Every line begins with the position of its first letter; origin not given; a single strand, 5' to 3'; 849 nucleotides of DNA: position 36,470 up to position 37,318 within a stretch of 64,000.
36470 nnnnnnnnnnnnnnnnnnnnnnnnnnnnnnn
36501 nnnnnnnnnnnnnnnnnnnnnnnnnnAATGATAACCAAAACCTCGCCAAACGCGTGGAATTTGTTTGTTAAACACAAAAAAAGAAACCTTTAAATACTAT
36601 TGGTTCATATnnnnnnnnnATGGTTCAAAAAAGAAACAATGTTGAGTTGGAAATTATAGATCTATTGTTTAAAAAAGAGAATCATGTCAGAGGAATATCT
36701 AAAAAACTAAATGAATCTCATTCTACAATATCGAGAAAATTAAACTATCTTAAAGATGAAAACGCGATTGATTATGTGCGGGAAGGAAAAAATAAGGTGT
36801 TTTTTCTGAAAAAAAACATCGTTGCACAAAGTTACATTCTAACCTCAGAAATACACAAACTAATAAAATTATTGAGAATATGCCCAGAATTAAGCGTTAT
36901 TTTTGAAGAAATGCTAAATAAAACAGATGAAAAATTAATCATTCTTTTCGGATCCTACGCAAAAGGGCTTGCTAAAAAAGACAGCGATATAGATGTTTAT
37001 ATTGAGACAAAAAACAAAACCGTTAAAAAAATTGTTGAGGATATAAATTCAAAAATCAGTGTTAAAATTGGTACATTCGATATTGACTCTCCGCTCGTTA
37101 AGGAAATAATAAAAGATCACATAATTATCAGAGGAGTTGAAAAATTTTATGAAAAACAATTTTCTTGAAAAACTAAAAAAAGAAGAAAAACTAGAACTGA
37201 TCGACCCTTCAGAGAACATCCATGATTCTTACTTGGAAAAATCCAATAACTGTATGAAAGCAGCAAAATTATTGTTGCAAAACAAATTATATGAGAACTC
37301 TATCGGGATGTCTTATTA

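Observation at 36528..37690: HEPN/MNT toxin-antitoxin cassette inserted with a ~50-bp duplication of the target gene's 5' end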

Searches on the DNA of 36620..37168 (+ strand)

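Call 60: search_rna_families(source=L046, threshold=evalue, max_evalue=0.01, show_alignments=3)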
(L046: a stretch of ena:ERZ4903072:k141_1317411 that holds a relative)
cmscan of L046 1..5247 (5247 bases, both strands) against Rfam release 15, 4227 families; matches with E-value up to 0.01: 1.
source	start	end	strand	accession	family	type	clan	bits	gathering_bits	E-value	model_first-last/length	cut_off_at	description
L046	2558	2713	-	RF00005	tRNA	Gene; tRNA;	CL00001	42.4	29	9.9e-07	1-71/71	no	tRNA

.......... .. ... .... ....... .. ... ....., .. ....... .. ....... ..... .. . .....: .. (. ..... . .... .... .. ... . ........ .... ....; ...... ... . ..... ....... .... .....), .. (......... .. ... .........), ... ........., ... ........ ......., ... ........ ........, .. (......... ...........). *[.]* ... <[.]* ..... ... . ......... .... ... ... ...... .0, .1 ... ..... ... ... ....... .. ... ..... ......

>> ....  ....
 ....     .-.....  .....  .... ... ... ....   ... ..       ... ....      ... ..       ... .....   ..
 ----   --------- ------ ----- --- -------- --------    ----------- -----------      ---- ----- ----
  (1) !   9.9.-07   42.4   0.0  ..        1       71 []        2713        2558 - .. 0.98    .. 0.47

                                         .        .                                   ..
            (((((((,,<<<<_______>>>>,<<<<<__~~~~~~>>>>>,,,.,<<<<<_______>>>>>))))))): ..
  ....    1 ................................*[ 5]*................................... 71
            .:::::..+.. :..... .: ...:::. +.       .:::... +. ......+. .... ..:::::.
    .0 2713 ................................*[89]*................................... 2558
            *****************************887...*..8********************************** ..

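Call 73: search_rna_families(source=L046, start=2350, end=2560, threshold=evalue, max_evalue=10, show_alignments=2)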
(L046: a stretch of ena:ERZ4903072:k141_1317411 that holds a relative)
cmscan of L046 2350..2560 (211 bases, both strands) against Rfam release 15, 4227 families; matches with E-value up to 10: 5.
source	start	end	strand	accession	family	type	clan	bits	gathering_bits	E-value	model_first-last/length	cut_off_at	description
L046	2354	2395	+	RF01711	Lnt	Cis-reg;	-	19.4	55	0.99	1-63/63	no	Lnt RNA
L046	2382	2542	-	RF01606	plasmodium_snoR31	Gene; snRNA; snoRNA; HACA-box;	-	18.9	60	2.5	1-145/145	no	small nucleolar RNA snoR31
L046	2397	2471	-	RF00005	tRNA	Gene; tRNA;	CL00001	15.7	29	0.92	1-71/71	no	tRNA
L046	2396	2462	+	RF04354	Plastid-ycf2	Cis-reg;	-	13.3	65.7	4.3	1-75/75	no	Plastid-ycf2 5UTR RNA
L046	2505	2550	-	RF01883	TUG1_2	Gene; lncRNA;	-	13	90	8.4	1-89/89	no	Taurine upregulated gene 1 conserved region 2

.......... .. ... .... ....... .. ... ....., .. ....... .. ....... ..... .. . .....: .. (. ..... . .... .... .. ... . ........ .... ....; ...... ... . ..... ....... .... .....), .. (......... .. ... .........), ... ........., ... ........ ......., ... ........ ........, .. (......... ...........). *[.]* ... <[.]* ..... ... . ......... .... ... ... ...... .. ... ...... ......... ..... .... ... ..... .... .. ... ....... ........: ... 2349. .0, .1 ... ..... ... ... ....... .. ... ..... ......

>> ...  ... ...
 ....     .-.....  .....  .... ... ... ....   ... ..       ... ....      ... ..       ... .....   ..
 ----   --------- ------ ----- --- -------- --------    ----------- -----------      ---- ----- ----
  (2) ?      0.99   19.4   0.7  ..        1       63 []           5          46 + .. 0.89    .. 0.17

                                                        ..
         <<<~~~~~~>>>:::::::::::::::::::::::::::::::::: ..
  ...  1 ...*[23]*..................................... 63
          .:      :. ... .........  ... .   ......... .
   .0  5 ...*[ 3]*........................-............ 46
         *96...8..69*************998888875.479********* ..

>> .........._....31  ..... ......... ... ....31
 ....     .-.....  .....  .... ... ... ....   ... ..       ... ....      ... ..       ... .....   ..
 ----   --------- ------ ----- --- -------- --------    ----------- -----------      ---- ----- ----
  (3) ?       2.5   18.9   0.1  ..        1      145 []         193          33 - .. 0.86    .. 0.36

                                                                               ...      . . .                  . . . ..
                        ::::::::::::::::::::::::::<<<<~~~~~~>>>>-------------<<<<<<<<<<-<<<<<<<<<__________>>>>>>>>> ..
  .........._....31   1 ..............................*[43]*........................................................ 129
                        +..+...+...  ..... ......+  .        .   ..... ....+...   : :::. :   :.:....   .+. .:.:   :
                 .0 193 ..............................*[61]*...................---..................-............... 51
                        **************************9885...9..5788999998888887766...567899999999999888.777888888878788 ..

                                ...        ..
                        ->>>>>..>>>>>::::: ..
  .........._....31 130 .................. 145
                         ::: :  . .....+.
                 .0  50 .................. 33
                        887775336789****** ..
